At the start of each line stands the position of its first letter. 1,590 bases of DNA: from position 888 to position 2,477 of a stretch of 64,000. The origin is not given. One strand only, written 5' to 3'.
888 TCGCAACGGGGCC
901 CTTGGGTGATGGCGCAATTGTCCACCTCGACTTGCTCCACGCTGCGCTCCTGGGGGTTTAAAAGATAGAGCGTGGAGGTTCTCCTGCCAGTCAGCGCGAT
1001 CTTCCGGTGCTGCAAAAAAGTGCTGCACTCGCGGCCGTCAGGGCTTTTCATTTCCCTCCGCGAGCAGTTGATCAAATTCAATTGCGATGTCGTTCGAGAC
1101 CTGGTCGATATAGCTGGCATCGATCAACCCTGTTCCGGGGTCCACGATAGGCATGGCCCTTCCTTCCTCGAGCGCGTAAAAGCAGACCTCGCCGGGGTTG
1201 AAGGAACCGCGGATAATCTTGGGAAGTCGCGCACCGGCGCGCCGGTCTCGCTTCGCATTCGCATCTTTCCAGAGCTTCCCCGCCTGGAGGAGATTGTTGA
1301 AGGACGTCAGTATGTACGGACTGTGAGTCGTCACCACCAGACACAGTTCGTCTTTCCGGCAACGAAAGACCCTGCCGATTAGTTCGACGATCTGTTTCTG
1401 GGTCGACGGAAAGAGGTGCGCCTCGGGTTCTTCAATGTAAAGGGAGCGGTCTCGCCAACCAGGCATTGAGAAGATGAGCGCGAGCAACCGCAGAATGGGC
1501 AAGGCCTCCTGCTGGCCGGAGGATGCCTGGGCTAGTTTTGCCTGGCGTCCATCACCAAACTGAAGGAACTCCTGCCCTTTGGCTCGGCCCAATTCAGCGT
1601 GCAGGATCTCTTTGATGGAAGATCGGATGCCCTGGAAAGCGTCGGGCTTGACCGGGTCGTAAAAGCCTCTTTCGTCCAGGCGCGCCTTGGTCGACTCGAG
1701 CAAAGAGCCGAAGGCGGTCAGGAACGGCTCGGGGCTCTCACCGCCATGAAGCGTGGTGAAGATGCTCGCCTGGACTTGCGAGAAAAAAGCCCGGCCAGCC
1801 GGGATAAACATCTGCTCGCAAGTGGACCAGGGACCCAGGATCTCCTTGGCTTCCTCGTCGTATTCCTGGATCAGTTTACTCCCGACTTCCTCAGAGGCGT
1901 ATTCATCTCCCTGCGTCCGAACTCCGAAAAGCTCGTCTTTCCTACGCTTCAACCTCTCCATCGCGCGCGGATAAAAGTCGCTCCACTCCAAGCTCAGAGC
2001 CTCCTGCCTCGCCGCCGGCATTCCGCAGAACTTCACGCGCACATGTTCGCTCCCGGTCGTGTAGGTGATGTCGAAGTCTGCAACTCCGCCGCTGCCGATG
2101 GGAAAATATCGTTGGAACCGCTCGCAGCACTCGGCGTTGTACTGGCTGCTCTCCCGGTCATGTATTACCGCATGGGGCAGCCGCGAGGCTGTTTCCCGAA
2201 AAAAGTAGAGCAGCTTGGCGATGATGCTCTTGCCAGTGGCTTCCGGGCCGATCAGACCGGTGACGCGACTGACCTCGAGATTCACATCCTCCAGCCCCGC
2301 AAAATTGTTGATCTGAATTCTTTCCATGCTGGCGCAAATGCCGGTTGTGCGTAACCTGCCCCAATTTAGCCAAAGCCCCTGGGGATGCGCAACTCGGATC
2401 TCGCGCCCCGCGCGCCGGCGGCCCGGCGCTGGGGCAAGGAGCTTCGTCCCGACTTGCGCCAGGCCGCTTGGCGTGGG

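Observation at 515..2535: AT-richer two-gene cassette (ABC-type ATPase plus small PD-(D/E)xK-like protein) wedged antisense between suf Fe-S genes: candidate uncharacterised defence module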

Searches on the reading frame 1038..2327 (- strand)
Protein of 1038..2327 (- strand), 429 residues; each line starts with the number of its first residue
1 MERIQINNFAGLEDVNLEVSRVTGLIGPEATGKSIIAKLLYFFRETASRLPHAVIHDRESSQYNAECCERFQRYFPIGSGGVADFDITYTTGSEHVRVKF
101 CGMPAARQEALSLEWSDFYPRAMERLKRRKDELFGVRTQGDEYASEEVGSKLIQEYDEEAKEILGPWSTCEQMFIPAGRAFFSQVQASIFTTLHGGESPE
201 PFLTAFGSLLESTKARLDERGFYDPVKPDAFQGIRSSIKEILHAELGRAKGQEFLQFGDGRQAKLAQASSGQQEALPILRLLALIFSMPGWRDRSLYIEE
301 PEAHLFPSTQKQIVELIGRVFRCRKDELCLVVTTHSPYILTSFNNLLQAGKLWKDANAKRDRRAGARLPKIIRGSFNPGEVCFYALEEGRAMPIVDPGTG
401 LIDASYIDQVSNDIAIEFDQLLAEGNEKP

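Call 3: search_protein_families(library=pfam, proteins=[window:1038-2327:-], max_evalue=1)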
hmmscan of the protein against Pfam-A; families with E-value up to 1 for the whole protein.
window:1038-2327:- (429 aa): 3 families
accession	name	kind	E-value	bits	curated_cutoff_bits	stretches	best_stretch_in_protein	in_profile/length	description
PF13175.12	AAA_15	-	1.5e-20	74.6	32.1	2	233-339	267-373/374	AAA ATPase domain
PF13304.12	AAA_21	-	1.1e-13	52.4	27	1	226-340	182-303/304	AAA domain, putative AbiEii toxin, Type IV TA system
PF13476.12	AAA_23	-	0.25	12.4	27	1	3-38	1-37/201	AAA domain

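Call 4: search_protein_families(library=padloc, proteins=[window:1038-2327:-], max_evalue=1)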
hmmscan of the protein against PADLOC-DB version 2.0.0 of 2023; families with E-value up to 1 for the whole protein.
window:1038-2327:- (429 aa): 123 families (the best 25 are shown)
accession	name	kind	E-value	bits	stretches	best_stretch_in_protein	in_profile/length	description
PDLC02979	AriA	-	2.3e-24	84.9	2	232-340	265-373/373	-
PDLC04562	PDC-M29A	-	1.5e-20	71.8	2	298-422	277-404/410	-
PDLC02980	AriA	-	7e-16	57.1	2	203-340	170-303/304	-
PDLC03878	NsnB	-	7.9e-15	53.5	2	256-344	209-285/345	-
PDLC04710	PDC-M56A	-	5e-13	46.8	2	1-48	1-48/382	-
PDLC04148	HEC-03B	-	2.4e-12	44.7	2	2-50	3-51/458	-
PDLC04182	HEC-01A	-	3.9e-12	43.9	2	278-342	290-353/406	-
PDLC04033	PD-T4-4_A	-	9.4e-12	42.9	2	294-351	327-381/460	-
PDLC02915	ATPase-Toprim_I-B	-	9.7e-12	42.5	2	2-64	4-64/623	-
PDLC04135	mad3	-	1.6e-11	42.4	1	1-341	2-328/374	mads_3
PDLC04180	HEC-01A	-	2.5e-11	41.4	2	271-342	252-323/382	-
PDLC00070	GajA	-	6.5e-11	39.5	2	296-340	294-337/596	AAA ATPase domain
PDLC00067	GajA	-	7.7e-11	39.2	2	296-342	308-348/604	AAA ATPase domain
PDLC00065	GajA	-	7.2e-10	36.3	2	296-342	337-389/670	AAA ATPase domain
PDLC00096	GajA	-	7.3e-10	36.2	1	263-340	259-337/630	AAA ATPase domain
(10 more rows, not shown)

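Call 5: search_protein_families(library=ncbifam, proteins=[window:1038-2327:-], max_evalue=1)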
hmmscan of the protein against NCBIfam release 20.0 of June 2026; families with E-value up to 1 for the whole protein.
window:1038-2327:- (429 aa): 15 families
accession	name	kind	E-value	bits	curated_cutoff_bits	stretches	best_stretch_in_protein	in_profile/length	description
NF038234.1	retron_eff_Eco8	equivalog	1e-07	31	250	2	2-47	4-50/679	retron Eco8 family effector endonuclease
NF047739.1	antiphage_MADS3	equivalog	1.2e-06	28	420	2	2-64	3-67/427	methylation-associated defense system AAA family ATPase MAD3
NF041760.1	PtuA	equivalog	4e-06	26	500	1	298-342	382-422/524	retron Ec78 anti-phage system effector ATPase PtuA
TIGR00972.1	3a0107s01c2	equivalog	0.00048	19.5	343.2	1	6-45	11-52/248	phosphate ABC transporter ATP-binding protein PstB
TIGR01188.1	drrA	subfamily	0.0015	17.9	312.45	0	7-40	4-39/302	daunorubicin resistance ABC transporter, ATP-binding protein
NF010860.0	PRK14267.1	equivalog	0.0029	17.3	412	1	263-338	145-209/253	phosphate ABC transporter ATP-binding protein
NF010068.0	PRK13548.1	equivalog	0.007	15.5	261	0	12-40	21-51/261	heme ABC transporter ATP-binding protein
NF010840.0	PRK14246.1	equivalog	0.019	14.6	425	0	257-339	143-214/257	phosphate ABC transporter ATP-binding protein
TIGR04435.1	restrict_AAA_1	hypoth_equivalog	0.025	13.3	300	1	293-341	418-471/568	restriction system-associated AAA family ATPase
NF010851.0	PRK14258.1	subfamily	0.03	13.8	425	0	267-336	150-210/261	phosphate ABC transporter ATP-binding protein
TIGR04521.1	ECF_ATPase_2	equivalog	0.04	13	330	0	294-336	164-204/279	energy-coupling factor transporter ATPase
TIGR02315.1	ABC_phnC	equivalog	0.042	13.3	266.1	0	262-343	140-212/243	phosphonate ABC transporter ATP-binding protein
TIGR01166.1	cbiO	subfamily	0.055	12.9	211.8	0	292-335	145-185/190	cobalt ABC transporter, ATP-binding protein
NF033858.1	ABC2_perm_RbbA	equivalog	0.26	9.1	1050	1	10-80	15-86/909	ribosome-associated ATPase/putative transporter RbbA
TIGR04520.1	ECF_ATPase_1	equivalog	0.27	10.6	315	0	11-41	17-49/269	energy-coupling factor transporter ATPase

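Call 36: find_homologous_proteins(query=window:1038-2327:-, max_evalue=1e-10)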
Query window:1038-2327:- (429 aa): 1949 proteins with E <= 1e-10 among 8000 candidates; the best 120 are listed.
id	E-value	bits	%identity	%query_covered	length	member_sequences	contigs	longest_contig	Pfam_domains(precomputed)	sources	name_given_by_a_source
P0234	1.1e-234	797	83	100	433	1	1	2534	PF13175.13,PF13304.13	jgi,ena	jgi:hypothetical protein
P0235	1.7e-176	605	65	100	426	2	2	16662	PF13175.13,PF13304.13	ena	-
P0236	2.1e-166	572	100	60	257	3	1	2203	PF13175.13,PF13304.13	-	-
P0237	6.8e-156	538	60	100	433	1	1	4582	PF13175.13,PF13304.13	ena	-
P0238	1.6e-151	523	57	100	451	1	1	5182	PF13175.13,PF13304.13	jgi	jgi:hypothetical protein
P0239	1.4e-147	510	57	100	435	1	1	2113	PF13175.13,PF13304.13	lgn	-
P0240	2.9e-147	509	56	100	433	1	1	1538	PF13175.13,PF13304.13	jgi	jgi:hypothetical protein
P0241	6.5e-145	501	55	100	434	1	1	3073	PF13175.13,PF13304.13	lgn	-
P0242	2.0e-139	483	54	100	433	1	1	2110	PF13175.13,PF13304.13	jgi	jgi:hypothetical protein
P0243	1.4e-138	481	54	100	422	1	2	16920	PF13175.13,PF13304.13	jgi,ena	-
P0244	4.9e-138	479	54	100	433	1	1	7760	PF13175.13,PF13304.13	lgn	-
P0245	1.6e-137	477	54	100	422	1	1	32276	PF13175.13,PF13304.13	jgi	jgi:ABC-type lipoprotein export system ATPase subunit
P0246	1.4e-136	474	55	100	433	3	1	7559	PF13175.13,PF13304.13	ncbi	-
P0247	1.8e-135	470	56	100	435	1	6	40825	PF13175.13,PF13304.13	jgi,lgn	-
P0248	7.2e-135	468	56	100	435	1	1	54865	PF13175.13,PF13304.13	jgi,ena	jgi:hypothetical protein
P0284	1.9e-99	352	43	98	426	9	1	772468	PF13175.13,PF13304.13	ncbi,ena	-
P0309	1.7e-77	279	37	98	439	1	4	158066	PF13175.13,PF13304.13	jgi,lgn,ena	jgi:hypothetical protein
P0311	2.7e-77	279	38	98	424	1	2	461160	PF13175.13,PF13304.13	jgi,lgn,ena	jgi:hypothetical protein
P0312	2.8e-77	279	38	98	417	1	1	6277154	PF13175.13,PF13304.13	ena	-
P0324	2.8e-76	275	37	98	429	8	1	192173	PF13175.13,PF02463.26,PF13304.13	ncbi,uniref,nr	ncbi:ATP-binding protein [Microcoleus vaginatus GB1-A2]|uniref:AAA family ATPase n=1 Tax=Microcoleus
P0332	1.1e-75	273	36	98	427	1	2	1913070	PF13175.13,PF13304.13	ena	-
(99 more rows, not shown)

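Call 50: predict_structure(alignment_id=A3)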
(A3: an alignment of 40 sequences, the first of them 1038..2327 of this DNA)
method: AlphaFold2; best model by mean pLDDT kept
length: 429 residues; sequences in the alignment: 40
mean_pLDDT: 85.4   pTM: 0.87
mean pLDDT of the five models: 85.4, 85.1, 84.3, 84.0, 83.1
residues with pLDDT >= 90: 234; 70-90: 130; 50-70: 60; < 50: 5
segments of 3 or more residues with pLDDT < 50: 427-429
pLDDT, mean of each block of 10 residues (from residue 1): 93 94 92 94 95 92 95 78 87 94 63 95 93 69 78 92 90 85 56 65 89 89 77 90 91 91 89 91 88 91 87 95 93 94 93 81 60 84 94 93 83 70 54
secondary structure, 60 per line:
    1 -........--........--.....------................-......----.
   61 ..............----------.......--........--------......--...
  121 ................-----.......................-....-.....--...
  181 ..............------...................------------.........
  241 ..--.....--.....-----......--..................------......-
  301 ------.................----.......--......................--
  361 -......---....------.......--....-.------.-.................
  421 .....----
elements in order: E2-9 E12-19 E22-26 H33-48 H50-55 H60-74 E85-91 E94-101 E110-115 H118-136 H142-164 H166-169 E171-175 H178-194 H201-219 H232-242 E245-249 E252-256 E262-264 H270-287 E294-299 H307-323 E328-334 H337-358 H362-367 H371-374 E381-387 E390-393 H404-425

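Call 54: fold_search(model_id=the predicted structure, library=pdb)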
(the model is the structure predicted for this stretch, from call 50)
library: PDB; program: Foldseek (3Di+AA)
matches with E <= 10: 613; with E <= 0.001: 141
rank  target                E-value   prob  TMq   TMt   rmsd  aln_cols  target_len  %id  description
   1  9o4a_A                7.6e-11  1.00  0.39  0.36  11.9       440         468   13  Ec83 Retron PtuAB mutant complex (released 2025-07-02)
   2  8sux_C                1.0e-10  1.00  0.39  0.44  12.1       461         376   12  Structure of E. coli PtuA hexamer (released 2024-01-10)
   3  8ee4_C                1.2e-10  1.00  0.43  0.45  13.1       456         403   12  Structure of PtuA (released 2024-01-03)
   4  8eea_D                2.7e-10  1.00  0.46  0.44  10.9       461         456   13  Structure of E.coli Septu (PtuAB) complex (released 2023-12-27)
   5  9e91_A                4.2e-10  1.00  0.37  0.40  11.8       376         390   15  Ec83 Retron PtuA Dimer bound to ATP (released 2025-07-02)
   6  8eea_B                5.2e-10  1.00  0.44  0.50  10.8       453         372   12  Structure of E.coli Septu (PtuAB) complex (released 2023-12-27)
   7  5dny_B                7.2e-10  1.00  0.37  0.43  17.0       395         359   13  Structure of the ATPrS-Mre11/Rad50-DNA complex (released 2016-02-24)
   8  8sux_F                7.5e-10  1.00  0.43  0.49  11.3       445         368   13  Structure of E. coli PtuA hexamer (released 2024-01-10)
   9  9o4a_B                8.4e-10  1.00  0.42  0.39  11.0       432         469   13  Ec83 Retron PtuAB mutant complex (released 2025-07-02)
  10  3tho_A                1.2e-09  1.00  0.35  0.41  20.7       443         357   12  Crystal structure of Mre11:Rad50 in its ATP/ADP bound state (released 2011-10-12)
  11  8v47_H                1.3e-09  1.00  0.41  0.55   9.9       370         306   17  CryoEM structure of AriA-AriB complex (Form II) (released 2024-06-26)
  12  9l7p_D                1.3e-09  1.00  0.40  0.39  20.4       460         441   14  Cryo-EM structure of retron Ec78 system complex (released 2025-12-10)
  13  8v46_C                1.4e-09  1.00  0.41  0.43  13.0       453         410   13  CryoEM structure of AriA-AriB complex (Form I) (released 2024-06-26)
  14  5dny_D                1.5e-09  1.00  0.38  0.44  20.3       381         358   14  Structure of the ATPrS-Mre11/Rad50-DNA complex (released 2016-02-24)
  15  9n69_D                1.5e-09  1.00  0.37  0.37  15.3       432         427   16  Structure of the retron IA complex with HNH nuclease in the "down" orientation (released 2025-04-23)
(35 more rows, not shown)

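Call 55: find_encoding_contigs(protein=P0312, flank=10000, max_places=2)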
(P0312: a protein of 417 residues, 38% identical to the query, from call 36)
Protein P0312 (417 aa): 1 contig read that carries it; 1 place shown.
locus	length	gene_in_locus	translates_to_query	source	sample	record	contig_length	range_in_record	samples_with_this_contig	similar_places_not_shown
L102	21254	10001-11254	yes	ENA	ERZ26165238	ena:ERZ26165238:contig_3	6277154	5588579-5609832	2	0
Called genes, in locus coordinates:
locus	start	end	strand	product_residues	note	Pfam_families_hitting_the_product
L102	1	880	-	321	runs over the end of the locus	PF01379:Porphobil_deam, PF03900:Porphobil_deamC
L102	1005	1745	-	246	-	-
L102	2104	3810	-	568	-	PF13401:AAA_22 (faint), PF00004:AAA, PF17866:AAA_lid_6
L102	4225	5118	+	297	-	PF03437:BtpA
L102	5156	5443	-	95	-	PF01541:GIY-YIG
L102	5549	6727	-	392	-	PF13191:AAA_16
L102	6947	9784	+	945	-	PF00690:Cation_ATPase_N, PF12710:HAD (faint), PF00122:E1-E2_ATPase, PF13246:Cation_ATPase, PF00702:Hydrolase, PF00689:Cation_ATPase_C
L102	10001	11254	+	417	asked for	PF13175:AAA_15, PF13304:AAA_21, PF13175:AAA_15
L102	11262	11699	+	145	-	-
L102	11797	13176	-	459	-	PF01471:PG_binding_1, PF10128:OpcA_G6PD_assem, PF20171:OpcA_G6PD_C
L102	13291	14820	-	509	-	PF00479:G6PD_N, PF02781:G6PD_C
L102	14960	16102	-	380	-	PF00923:TAL_FSA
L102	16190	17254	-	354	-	PF00316:FBPase, PF18913:FBPase_C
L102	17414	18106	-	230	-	PF00702:Hydrolase, PF12710:HAD, PF13419:HAD_2, PF13242:Hydrolase_like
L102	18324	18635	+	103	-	PF00076:RRM_1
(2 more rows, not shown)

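Call 56: find_encoding_contigs(protein=P0284, flank=10000, max_places=2)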
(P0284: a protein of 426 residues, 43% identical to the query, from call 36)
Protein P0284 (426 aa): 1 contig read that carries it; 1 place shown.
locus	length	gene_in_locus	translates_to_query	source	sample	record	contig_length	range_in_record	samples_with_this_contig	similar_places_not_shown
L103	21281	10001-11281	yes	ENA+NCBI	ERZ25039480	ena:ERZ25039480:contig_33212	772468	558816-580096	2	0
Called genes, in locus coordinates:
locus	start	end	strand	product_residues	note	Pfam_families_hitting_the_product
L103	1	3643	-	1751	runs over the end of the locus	PF00082:Peptidase_S8, PF16656:Pur_ac_phosph_N (weak), PF20773:InhA-like_MAM (weak), PF18884:TSP3_bac (weak)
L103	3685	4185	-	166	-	-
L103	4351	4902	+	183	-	-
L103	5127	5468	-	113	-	-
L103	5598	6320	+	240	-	-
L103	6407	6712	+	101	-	PF02617:ClpS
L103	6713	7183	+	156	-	-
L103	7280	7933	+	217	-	PF03588:Leu_Phe_trans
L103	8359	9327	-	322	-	-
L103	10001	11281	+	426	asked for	PF13304:AAA_21, PF13175:AAA_15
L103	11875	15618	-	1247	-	PF02463:SMC_N, PF13175:AAA_15 (weak), PF13304:AAA_21 (weak), PF13476:AAA_23 (weak), PF06470:SMC_hinge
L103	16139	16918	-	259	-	-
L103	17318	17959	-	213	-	-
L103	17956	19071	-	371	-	-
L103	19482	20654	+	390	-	PF05810:NinF (weak), PF00291:PALP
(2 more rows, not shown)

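Call 57: find_encoding_contigs(protein=P0324, flank=10000, max_places=2)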
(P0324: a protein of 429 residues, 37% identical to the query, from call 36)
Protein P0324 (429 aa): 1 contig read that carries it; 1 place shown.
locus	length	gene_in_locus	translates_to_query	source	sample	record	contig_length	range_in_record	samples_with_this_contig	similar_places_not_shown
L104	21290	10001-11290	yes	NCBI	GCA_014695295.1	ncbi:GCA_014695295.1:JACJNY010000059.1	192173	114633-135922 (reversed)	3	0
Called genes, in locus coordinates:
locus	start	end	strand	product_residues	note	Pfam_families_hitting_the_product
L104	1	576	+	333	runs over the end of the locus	PF13379:NMT1_2, PF09084:NMT1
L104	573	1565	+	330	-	PF13379:NMT1_2, PF09084:NMT1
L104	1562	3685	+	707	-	PF02743:dCache_1, PF00672:HAMP, PF07228:SpoIIE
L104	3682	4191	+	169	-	PF13384:HTH_23, PF13551:HTH_29, PF13565:HTH_32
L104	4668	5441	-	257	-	-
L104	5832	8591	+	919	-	PF01751:Toprim, PF01131:Topoisom_bac, PF13368:Toprim_C_rpt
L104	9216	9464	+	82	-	-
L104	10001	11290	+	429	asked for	PF02463:SMC_N (weak), PF13175:AAA_15, PF13304:AAA_21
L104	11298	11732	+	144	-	-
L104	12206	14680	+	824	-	PF09364:XFP_N, PF03894:XFP, PF09363:XFP_C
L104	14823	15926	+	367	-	-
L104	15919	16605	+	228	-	PF11536:DUF3226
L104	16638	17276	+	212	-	PF00300:His_Phos_1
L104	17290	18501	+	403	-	PF00871:Acetate_kinase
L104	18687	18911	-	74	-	-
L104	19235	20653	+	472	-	-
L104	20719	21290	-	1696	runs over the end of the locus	-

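Call 66: search_protein_families(library=phrogs, proteins=[window:1038-2327:-], max_evalue=0.01)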
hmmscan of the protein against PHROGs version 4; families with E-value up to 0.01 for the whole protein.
window:1038-2327:- (429 aa): 10 families
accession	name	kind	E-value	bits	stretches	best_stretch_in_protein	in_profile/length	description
phrog_4747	-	unknown function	1.8e-12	48.2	2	296-359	337-397/610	-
phrog_14430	-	unknown function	1.9e-12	48.1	2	3-60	4-61/444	-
phrog_3940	-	unknown function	3.3e-12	47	1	266-345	223-304/537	-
phrog_8323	-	unknown function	1.7e-09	37.8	1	296-344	325-369/623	-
phrog_5836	-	unknown function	3.3e-07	29.7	1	15-342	43-352/1071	-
phrog_9802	-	unknown function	1.3e-06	28.7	1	263-345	251-333/438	-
phrog_7507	-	unknown function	0.00033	21.1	0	260-341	378-451/483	-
phrog_21420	-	unknown function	0.00045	19.8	0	293-341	526-571/654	-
phrog_19212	-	unknown function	0.0017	18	0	265-344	336-413/550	-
phrog_293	-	moron, auxiliary metabolic gene and host takeover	0.0071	15.3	0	255-345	257-337/1058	ABC transporter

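Call 68: list_cluster_members(proteins=[L104:11298-11729:+, P0032, P0043, P0064])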
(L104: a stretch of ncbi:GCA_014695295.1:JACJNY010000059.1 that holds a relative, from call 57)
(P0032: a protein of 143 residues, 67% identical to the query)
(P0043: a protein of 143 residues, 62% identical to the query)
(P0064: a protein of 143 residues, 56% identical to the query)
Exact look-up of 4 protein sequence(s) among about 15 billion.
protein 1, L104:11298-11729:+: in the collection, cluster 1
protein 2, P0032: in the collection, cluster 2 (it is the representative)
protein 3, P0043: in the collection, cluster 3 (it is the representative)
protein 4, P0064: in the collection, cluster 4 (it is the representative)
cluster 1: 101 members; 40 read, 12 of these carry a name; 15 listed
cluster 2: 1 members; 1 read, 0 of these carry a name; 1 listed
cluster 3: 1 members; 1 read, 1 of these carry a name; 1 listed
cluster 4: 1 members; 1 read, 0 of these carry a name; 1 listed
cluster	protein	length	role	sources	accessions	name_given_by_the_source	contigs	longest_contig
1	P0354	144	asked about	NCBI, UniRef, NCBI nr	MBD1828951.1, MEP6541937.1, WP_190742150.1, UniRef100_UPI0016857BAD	hypothetical protein NDI47_07070 [Microcoleus vaginatus GB1-A2] | hypothetical protein n=1 Tax=Microcoleus vaginatus TaxID=119532 RepID=UPI0016857BAD | hypothetical protein [Microcoleus sp. FACHB-61]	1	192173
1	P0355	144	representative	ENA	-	-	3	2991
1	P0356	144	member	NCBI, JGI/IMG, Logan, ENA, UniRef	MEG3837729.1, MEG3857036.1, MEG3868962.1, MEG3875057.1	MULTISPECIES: hypothetical protein [unclassified Microcoleus] | hypothetical protein n=1 Tax=unclassified Microcoleus TaxID=2642155 RepID=UPI002FCF27D0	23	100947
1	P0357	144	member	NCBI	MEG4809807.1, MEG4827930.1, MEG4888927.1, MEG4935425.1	hypothetical protein QUA82_18920 [Microcoleus sp. F8-D3]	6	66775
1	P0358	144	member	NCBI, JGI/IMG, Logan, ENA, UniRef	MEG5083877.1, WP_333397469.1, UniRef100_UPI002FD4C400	hypothetical protein QUB53_24995 [Microcoleus sp. AT8-B4] | hypothetical protein n=1 Tax=Microcoleus sp. AT8-B4 TaxID=2818620 RepID=UPI002FD4C400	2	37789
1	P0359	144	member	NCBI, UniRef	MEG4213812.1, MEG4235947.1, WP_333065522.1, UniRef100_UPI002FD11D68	hypothetical protein QUA27_00030 [Microcoleus sp. Pol14C6] | hypothetical protein n=1 Tax=unclassified Microcoleus TaxID=2642155 RepID=UPI002FD11D68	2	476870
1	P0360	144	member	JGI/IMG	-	hypothetical protein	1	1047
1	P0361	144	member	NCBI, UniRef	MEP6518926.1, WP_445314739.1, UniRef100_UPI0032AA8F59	hypothetical protein [Microcoleus vaginatus] | hypothetical protein n=1 Tax=Microcoleus vaginatus TaxID=119532 RepID=UPI0032AA8F59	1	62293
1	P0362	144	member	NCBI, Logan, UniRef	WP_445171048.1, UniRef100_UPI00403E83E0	hypothetical protein [Microcoleus sp.] | hypothetical protein n=1 Tax=Microcoleus sp. TaxID=44472 RepID=UPI00403E83E0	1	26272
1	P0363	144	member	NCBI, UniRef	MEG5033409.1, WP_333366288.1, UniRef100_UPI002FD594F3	hypothetical protein [Microcoleus sp. AT3-D2] | hypothetical protein n=1 Tax=Microcoleus sp. AT3-D2 TaxID=2818612 RepID=UPI002FD594F3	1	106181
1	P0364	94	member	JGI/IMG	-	sporulation-control protein spo0M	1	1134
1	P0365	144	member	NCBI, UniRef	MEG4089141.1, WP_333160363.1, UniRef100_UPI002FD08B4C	hypothetical protein [Microcoleus sp. Pol12B4] | hypothetical protein n=1 Tax=Microcoleus sp. Pol12B4 TaxID=3055395 RepID=UPI002FD08B4C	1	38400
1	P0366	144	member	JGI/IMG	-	hypothetical protein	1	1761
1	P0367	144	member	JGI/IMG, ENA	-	-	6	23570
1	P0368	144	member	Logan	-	-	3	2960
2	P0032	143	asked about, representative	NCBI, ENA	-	-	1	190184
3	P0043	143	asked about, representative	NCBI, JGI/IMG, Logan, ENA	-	hypothetical protein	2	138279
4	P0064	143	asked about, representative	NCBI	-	-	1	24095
